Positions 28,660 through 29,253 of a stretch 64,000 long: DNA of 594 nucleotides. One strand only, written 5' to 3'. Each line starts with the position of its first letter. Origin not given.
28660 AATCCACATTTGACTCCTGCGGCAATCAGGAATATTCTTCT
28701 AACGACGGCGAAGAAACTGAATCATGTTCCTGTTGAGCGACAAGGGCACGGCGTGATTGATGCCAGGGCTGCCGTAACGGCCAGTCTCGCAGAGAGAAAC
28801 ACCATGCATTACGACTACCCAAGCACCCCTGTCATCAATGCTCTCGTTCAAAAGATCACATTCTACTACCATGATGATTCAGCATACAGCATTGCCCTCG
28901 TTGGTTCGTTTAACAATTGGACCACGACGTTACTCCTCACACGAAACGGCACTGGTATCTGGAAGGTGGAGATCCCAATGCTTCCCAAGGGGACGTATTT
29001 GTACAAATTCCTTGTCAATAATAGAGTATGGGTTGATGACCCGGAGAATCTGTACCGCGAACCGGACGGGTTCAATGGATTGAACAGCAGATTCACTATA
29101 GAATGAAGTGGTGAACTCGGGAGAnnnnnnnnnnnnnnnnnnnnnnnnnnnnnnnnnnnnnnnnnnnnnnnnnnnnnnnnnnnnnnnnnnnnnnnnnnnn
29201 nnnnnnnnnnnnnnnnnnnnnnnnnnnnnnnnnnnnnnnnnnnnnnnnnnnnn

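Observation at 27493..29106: Cytoplasmic subtilase fused to a glycogen-binding CBM48 (AMPK-beta-like) domain and an N-terminal Cys4 motif, heading a sugar-catabolic cluster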

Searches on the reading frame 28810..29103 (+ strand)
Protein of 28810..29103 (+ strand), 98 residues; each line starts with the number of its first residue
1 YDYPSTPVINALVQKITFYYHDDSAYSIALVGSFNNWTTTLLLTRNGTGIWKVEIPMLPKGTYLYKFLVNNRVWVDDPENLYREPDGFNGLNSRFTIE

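Call 20: search_solved_structures(query=window:28816-29103:+, max_evalue=1, show_alignments=5)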
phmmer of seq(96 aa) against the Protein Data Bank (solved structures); distinct sequences matched with E-value up to 1: 39.
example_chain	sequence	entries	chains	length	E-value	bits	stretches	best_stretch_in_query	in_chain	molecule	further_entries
5ot1_A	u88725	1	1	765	1.6e-06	31.3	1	13-76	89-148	Pullulanase type II, GH13 family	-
4y0g_A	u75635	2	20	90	8.1e-06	29.1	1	22-78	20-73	5'-AMP-activated protein kinase subunit beta-2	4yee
2f15_A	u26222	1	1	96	9.7e-06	28.8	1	23-78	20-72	5'-AMP-activated protein kinase, beta-2 subunit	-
2lu3_A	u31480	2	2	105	1.2e-05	28.5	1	22-78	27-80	5'-AMP-activated protein kinase subunit beta-2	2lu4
7jhg_B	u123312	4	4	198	4e-05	26.9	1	24-77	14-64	5'-AMP-activated protein kinase subunit beta-2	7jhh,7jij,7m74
4rer_B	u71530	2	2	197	4e-05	26.8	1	24-77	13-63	5'-AMP-activated protein kinase subunit beta-2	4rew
4yef_A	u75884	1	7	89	4.3e-05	26.7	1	23-77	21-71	5'-AMP-activated protein kinase subunit beta-1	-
1z0m_A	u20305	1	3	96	5.3e-05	26.4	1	23-77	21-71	5'-AMP-activated protein kinase, beta-1 subunit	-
6b2e_B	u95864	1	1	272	6.6e-05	26.2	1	23-77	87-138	5'-AMP-activated protein kinase subunit beta-2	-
1z0n_A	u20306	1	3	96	0.0001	25.5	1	23-77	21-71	5'-AMP-activated protein kinase, beta-1 subunit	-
6e4t_B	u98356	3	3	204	0.0002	24.6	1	24-77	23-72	5'-AMP-activated protein kinase subunit beta-1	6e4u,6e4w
6c9f_B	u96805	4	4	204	0.00021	24.5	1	24-77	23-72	5'-AMP-activated protein kinase subunit beta-1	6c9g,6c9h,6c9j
4qfg_B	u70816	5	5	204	0.00021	24.5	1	24-77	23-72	5'-AMP-activated protein kinase subunit beta-1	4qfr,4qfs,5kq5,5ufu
5t5t_B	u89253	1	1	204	0.00021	24.5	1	24-77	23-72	5'-AMP-activated protein kinase subunit beta-1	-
4zhx_B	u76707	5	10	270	0.00034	23.9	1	24-77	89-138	5'-AMP-activated protein kinase subunit beta-1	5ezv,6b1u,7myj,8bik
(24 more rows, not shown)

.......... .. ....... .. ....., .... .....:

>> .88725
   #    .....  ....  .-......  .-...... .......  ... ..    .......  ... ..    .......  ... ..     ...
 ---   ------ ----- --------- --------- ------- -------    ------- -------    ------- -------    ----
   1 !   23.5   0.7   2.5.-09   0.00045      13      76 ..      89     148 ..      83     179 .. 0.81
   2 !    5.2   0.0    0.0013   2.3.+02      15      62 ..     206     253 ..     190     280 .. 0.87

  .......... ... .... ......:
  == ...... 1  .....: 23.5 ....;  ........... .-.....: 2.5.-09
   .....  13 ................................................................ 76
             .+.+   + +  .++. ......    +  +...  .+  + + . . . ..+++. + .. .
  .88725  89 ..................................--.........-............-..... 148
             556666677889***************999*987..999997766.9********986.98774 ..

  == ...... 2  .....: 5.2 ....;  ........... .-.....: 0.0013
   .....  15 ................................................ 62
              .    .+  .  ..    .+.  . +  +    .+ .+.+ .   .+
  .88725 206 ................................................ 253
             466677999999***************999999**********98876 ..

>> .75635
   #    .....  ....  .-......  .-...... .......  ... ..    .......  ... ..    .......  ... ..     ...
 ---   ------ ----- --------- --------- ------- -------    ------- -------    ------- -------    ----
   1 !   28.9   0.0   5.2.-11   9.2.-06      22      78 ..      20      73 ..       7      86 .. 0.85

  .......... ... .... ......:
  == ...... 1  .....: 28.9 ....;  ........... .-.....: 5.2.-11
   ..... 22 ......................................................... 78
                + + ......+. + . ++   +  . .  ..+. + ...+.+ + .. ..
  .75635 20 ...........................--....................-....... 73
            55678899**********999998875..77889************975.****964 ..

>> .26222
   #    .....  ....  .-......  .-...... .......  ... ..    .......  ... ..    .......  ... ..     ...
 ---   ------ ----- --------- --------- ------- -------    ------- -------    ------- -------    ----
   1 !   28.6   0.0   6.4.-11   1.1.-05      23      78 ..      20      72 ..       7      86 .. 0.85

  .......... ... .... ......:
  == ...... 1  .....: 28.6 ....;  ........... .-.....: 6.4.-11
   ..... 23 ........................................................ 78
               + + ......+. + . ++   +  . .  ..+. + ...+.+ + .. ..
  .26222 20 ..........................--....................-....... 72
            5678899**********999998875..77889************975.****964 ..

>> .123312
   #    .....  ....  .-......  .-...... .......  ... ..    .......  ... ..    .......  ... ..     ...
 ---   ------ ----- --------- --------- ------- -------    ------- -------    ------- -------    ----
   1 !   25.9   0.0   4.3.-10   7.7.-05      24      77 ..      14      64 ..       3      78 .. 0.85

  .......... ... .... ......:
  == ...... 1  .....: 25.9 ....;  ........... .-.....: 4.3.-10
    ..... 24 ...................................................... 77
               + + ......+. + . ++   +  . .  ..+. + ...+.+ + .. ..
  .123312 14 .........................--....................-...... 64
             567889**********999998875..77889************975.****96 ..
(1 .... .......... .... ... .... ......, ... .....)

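Call 37: predict_structure(alignment_id=A2)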
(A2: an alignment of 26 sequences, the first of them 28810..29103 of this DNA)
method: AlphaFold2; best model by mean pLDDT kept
length: 98 residues; sequences in the alignment: 26
mean_pLDDT: 88.2   pTM: 0.80
mean pLDDT of the five models: 88.2, 87.8, 87.3, 85.8, 79.8
residues with pLDDT >= 90: 63; 70-90: 26; 50-70: 9; < 50: 0
segments of 3 or more residues with pLDDT < 50: none
pLDDT, mean of each block of 10 residues (from residue 1): 82 95 95 79 91 94 93 90 73 90
secondary structure, 60 per line:
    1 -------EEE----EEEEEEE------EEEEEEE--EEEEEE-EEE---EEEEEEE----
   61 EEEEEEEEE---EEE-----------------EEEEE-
elements in order: E8-10 E15-21 E28-34 E37-42 E44-46 E50-56 E61-69 E73-75 E93-97

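Call 47: search_solved_structures(query=A3, max_evalue=0.01, show_alignments=5)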
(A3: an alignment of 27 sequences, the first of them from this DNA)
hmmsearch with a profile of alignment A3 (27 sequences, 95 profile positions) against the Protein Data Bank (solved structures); distinct sequences matched with E-value up to 0.01: 50.
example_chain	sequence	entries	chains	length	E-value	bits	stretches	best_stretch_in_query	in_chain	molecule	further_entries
5ot1_A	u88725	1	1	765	7.2e-10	41.8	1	14-78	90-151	Pullulanase type II, GH13 family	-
4y0g_A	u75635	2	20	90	2.3e-09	40.2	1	21-94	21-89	5'-AMP-activated protein kinase subunit beta-2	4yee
2f15_A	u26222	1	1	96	2.5e-09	40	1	21-94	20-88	5'-AMP-activated protein kinase, beta-2 subunit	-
2lu3_A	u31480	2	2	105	3.2e-09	39.7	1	21-94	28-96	5'-AMP-activated protein kinase subunit beta-2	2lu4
4yef_A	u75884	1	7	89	3.5e-09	39.6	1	22-94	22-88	5'-AMP-activated protein kinase subunit beta-1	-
1z0n_A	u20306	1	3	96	3.5e-09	39.6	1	22-94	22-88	5'-AMP-activated protein kinase, beta-1 subunit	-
1z0m_A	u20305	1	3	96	4.4e-09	39.3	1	22-94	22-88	5'-AMP-activated protein kinase, beta-1 subunit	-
4rer_B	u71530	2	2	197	1.5e-08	37.6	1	21-93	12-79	5'-AMP-activated protein kinase subunit beta-2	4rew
7jhg_B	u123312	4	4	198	1.5e-08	37.6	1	21-93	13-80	5'-AMP-activated protein kinase subunit beta-2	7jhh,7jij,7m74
6b2e_B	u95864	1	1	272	2.1e-08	37.1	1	20-93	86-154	5'-AMP-activated protein kinase subunit beta-2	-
6e4t_B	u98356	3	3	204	2.3e-08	37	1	22-94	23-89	5'-AMP-activated protein kinase subunit beta-1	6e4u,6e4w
4qfg_B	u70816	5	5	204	2.6e-08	36.8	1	22-94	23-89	5'-AMP-activated protein kinase subunit beta-1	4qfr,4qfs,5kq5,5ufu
5t5t_B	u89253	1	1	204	3.6e-08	36.3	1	22-94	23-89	5'-AMP-activated protein kinase subunit beta-1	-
6c9f_B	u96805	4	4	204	3.6e-08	36.3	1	22-94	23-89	5'-AMP-activated protein kinase subunit beta-1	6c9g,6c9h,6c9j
4lpc_A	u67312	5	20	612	3.7e-08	36.3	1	14-64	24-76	1,4-alpha-glucan branching enzyme GlgB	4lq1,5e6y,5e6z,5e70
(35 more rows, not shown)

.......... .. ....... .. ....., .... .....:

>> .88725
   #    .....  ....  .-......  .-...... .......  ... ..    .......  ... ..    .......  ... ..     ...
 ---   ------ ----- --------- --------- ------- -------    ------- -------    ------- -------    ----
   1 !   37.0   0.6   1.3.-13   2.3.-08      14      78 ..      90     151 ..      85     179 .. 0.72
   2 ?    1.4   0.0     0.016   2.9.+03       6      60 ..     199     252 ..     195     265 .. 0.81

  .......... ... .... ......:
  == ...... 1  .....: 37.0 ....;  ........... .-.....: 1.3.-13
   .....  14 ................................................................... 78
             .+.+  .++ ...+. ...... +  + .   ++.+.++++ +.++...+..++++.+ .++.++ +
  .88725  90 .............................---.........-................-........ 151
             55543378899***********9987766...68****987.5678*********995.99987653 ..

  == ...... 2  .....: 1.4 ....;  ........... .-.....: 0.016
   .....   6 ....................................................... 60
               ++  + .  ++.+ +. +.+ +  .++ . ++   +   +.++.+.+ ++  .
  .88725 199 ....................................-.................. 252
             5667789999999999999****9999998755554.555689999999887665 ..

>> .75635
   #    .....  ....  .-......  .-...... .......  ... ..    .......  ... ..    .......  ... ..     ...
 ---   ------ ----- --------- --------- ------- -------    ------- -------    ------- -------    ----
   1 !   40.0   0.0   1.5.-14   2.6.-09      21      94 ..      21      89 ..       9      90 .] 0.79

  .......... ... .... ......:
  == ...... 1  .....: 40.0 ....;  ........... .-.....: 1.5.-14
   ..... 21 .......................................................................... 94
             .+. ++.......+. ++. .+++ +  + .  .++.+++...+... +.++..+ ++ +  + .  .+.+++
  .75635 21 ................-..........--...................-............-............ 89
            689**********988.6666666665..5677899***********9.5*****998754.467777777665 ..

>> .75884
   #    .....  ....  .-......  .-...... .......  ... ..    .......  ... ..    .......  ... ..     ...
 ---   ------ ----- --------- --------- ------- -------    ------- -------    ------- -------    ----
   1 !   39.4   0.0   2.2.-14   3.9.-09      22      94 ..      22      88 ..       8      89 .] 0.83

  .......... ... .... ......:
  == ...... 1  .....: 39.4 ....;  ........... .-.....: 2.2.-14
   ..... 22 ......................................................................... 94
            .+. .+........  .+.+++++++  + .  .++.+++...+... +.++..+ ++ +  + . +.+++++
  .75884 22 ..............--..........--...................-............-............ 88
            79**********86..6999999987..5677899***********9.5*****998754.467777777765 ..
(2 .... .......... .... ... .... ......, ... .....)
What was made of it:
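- On CE1-type (non-binding) CBM48 subfamily: The profile E-value is 6e-6 for the CE1 type against 2e-9 for AMPK beta (call 47).
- Closest known: CE1 feruloyl/acetyl-xylan esterases with CBM48. Different: The profile match is about 3000-fold weaker than the match to AMPK beta (call 47).
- A family profile matches AMPK beta1 and beta2 modules at E 2e-9 to 5e-8 over positions 21-94 of 95, ahead of the non-binding CE1-type CBM48 at 6e-6 (call 47). At the profile level the domain is closer to AMPK beta (2e-9, full length) than to the CE1 type (6e-6) (call 47).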

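Call 69: search_protein_representatives(protein=window:28810-29103:+)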
Query: 98 residues. Proteins with E-value up to 0.001 (for the whole library): 5074; up to 1e-10: 696; up to 1e-30: 47. The best 150 are listed.
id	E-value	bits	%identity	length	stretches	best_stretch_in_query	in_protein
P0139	4.4e-114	389.8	34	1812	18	4-90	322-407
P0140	9.3e-74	260.3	39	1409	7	18-93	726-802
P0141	6.6e-59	212.5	39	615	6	25-96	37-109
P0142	1.8e-53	195.1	35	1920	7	14-93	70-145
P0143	5.5e-50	183.9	36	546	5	5-94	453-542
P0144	1.8e-46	172.6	41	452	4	23-95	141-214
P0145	4.4e-45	168.1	35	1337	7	14-93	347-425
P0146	1.3e-43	163.5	40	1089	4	14-97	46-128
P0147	2.1e-43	162.8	36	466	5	14-97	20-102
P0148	7.4e-43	161.0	36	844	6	13-87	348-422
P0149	1.2e-41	157.2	37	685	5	16-89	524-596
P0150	1.3e-40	153.8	36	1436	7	15-71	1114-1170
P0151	1.3e-40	153.8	36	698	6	15-88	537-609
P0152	1.4e-38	147.2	36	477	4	15-94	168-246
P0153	4.1e-38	145.8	39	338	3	16-95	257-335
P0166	1.1e-33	131.6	40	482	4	13-95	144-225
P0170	7.4e-33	128.9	38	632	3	22-96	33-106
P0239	9.9e-26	106.0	40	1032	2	16-97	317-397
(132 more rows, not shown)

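Call 70: search_protein_families(library=pfam, proteins=[P0140, P0141, P0143, P0144, P0146, P0149, P0153, P0166, P0170, P0239], max_evalue=0.001)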
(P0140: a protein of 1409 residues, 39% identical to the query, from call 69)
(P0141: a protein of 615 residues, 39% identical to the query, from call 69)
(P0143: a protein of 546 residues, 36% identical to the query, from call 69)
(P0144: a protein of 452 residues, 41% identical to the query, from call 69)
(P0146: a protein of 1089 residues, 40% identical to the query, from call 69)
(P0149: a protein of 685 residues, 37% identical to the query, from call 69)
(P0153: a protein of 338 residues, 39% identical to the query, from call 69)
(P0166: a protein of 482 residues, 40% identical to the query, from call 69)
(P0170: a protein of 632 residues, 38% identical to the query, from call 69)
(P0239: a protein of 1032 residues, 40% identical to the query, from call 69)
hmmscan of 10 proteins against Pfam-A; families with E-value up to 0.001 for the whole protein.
P0140 (1409 aa): 8 families
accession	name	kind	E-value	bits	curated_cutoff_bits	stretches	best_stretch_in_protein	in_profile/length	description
PF16561.11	AMPK1_CBM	-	7.9e-86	282.8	26.8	7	485-561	9-80/85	Glycogen recognition site of AMP-activated protein kinase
PF00128.31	Alpha-amylase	-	1.7e-62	212.6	22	1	952-1324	2-443/446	Alpha amylase, catalytic domain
PF02922.24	CBM_48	-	1.5e-43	147.4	22.4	4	583-648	12-81/83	Carbohydrate-binding module 48 (Isoamylase N-terminal domain)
PF22058.2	X25_BaPul_like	-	4.3e-36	123.3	27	5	166-216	14-64/87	Pullulanase X25 domain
PF16760.10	CBM53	-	5.4e-12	46.3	27.6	0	595-631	11-51/57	Starch/carbohydrate-binding module (family 53)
PF02903.20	Alpha-amylase_N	-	5.9e-09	36.6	23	1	825-923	5-108/120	Alpha amylase, N-terminal ig-like domain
PF11941.14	DUF3459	-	2.5e-06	28.2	22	1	1310-1361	1-56/90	Domain of unknown function (DUF3459)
PF19077.6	Big_13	-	4.5e-05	24.3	27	0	142-203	23-83/102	Bacterial Ig-like domain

P0141 (615 aa): 4 families
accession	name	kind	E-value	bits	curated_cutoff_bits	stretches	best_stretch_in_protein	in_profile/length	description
PF16561.11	AMPK1_CBM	-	2.6e-67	223.5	26.8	5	448-524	8-80/85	Glycogen recognition site of AMP-activated protein kinase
PF02922.24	CBM_48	-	1.5e-44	150.6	22.4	5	37-90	22-80/83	Carbohydrate-binding module 48 (Isoamylase N-terminal domain)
PF22058.2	X25_BaPul_like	-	1.2e-23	83.4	27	1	463-503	18-59/87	Pullulanase X25 domain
PF16760.10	CBM53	-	2.1e-16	60.4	27.6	0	41-76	14-53/57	Starch/carbohydrate-binding module (family 53)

P0143 (546 aa): 6 families
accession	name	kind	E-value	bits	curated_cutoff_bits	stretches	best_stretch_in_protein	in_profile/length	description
PF16561.11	AMPK1_CBM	-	8.7e-61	202.6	26.8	4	464-545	3-79/85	Glycogen recognition site of AMP-activated protein kinase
PF02922.24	CBM_48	-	3.8e-49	165.4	22.4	4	352-422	3-81/83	Carbohydrate-binding module 48 (Isoamylase N-terminal domain)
PF22058.2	X25_BaPul_like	-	1.5e-20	73.5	27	1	43-88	10-57/87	Pullulanase X25 domain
PF16760.10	CBM53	-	4e-07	30.7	27.6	0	473-512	10-54/57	Starch/carbohydrate-binding module (family 53)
PF04911.17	ATP-synt_J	-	3.6e-06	26.9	24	0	302-315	33-46/51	ATP synthase j chain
PF22019.2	GlgB_N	-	4.6e-05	23.9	27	0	356-419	25-89/94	alpha-1,4-glucan branching enzyme GlgB, N-terminal domain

P0144 (452 aa): 4 families
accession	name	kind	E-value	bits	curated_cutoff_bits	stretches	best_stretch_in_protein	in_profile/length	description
PF16561.11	AMPK1_CBM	-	4e-55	184.4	26.8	4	140-218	8-81/85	Glycogen recognition site of AMP-activated protein kinase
PF02922.24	CBM_48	-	1.2e-29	102.9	22.4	3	132-197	12-81/83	Carbohydrate-binding module 48 (Isoamylase N-terminal domain)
PF22058.2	X25_BaPul_like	-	2e-18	66.7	27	1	152-195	15-58/87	Pullulanase X25 domain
PF16760.10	CBM53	-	5.9e-09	36.5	27.6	0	378-414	10-50/57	Starch/carbohydrate-binding module (family 53)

P0146 (1089 aa): 5 families
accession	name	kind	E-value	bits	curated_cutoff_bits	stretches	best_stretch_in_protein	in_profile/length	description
PF00128.31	Alpha-amylase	-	6.6e-62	210.6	22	1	577-988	1-371/446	Alpha amylase, catalytic domain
PF16561.11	AMPK1_CBM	-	1.7e-52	176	26.8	4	260-336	2-73/85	Glycogen recognition site of AMP-activated protein kinase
PF02922.24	CBM_48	-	5.9e-39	132.7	22.4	4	46-109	11-81/83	Carbohydrate-binding module 48 (Isoamylase N-terminal domain)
PF22058.2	X25_BaPul_like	-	2.5e-10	40.8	27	0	293-327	30-64/87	Pullulanase X25 domain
PF00686.25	CBM_20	-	8.3e-05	22.8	23.3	0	162-220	16-88/97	Starch binding domain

P0149 (685 aa): 4 families
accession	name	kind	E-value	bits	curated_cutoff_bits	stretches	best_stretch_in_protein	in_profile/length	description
PF16561.11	AMPK1_CBM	-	2.1e-67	223.8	26.8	5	414-496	3-82/85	Glycogen recognition site of AMP-activated protein kinase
PF02922.24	CBM_48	-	1.1e-44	151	22.4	5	308-365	13-72/83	Carbohydrate-binding module 48 (Isoamylase N-terminal domain)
PF22058.2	X25_BaPul_like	-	2.7e-28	98.3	27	3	323-380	12-72/87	Pullulanase X25 domain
PF16760.10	CBM53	-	0.00016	22.3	27.6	0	533-571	10-53/57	Starch/carbohydrate-binding module (family 53)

P0153 (338 aa): 4 families
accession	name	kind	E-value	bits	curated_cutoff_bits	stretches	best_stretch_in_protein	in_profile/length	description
PF16561.11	AMPK1_CBM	-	3.6e-50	168.6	26.8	3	51-131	5-81/85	Glycogen recognition site of AMP-activated protein kinase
PF02922.24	CBM_48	-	8.5e-31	106.6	22.4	3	254-314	10-72/83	Carbohydrate-binding module 48 (Isoamylase N-terminal domain)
PF22058.2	X25_BaPul_like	-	1.1e-17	64.4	27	3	273-319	13-61/87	Pullulanase X25 domain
PF16760.10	CBM53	-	4.5e-08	33.7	27.6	0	54-95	6-52/57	Starch/carbohydrate-binding module (family 53)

P0166 (482 aa): 4 families
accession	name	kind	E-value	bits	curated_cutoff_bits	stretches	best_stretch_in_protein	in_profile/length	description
PF16561.11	AMPK1_CBM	-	1.4e-56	189.1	26.8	4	238-307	9-76/85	Glycogen recognition site of AMP-activated protein kinase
PF02922.24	CBM_48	-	4.8e-22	78.5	22.4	2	239-287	21-72/83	Carbohydrate-binding module 48 (Isoamylase N-terminal domain)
PF16760.10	CBM53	-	1e-13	51.8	27.6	1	408-443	10-51/57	Starch/carbohydrate-binding module (family 53)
PF22058.2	X25_BaPul_like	-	5.9e-08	33.1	27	0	331-385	13-70/87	Pullulanase X25 domain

P0170 (632 aa): 4 families
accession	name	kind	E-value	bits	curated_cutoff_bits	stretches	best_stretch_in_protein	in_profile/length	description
PF16561.11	AMPK1_CBM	-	6.6e-36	122.8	26.8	3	28-96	3-69/85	Glycogen recognition site of AMP-activated protein kinase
PF02922.24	CBM_48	-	2.3e-33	114.8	22.4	3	144-212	8-83/83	Carbohydrate-binding module 48 (Isoamylase N-terminal domain)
PF22058.2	X25_BaPul_like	-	3.4e-13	49.9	27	1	164-237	13-77/87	Pullulanase X25 domain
PF22019.2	GlgB_N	-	2.6e-06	27.9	27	0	145-207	26-89/94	alpha-1,4-glucan branching enzyme GlgB, N-terminal domain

P0239 (1032 aa): 4 families
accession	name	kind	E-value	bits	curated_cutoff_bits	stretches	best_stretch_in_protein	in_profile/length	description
PF05593.20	RHS_repeat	-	1.2e-49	166.2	22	11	675-712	1-38/38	RHS Repeat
PF16561.11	AMPK1_CBM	-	1.6e-21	76.8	26.8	2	316-397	2-79/85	Glycogen recognition site of AMP-activated protein kinase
PF02922.24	CBM_48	-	7.7e-15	55.4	22.4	2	229-283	19-80/83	Carbohydrate-binding module 48 (Isoamylase N-terminal domain)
PF22058.2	X25_BaPul_like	-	5.6e-06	26.8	27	0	238-303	15-70/87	Pullulanase X25 domain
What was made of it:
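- The nearest sequence relatives are CBM arrays on GH13 amylases (call 70).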
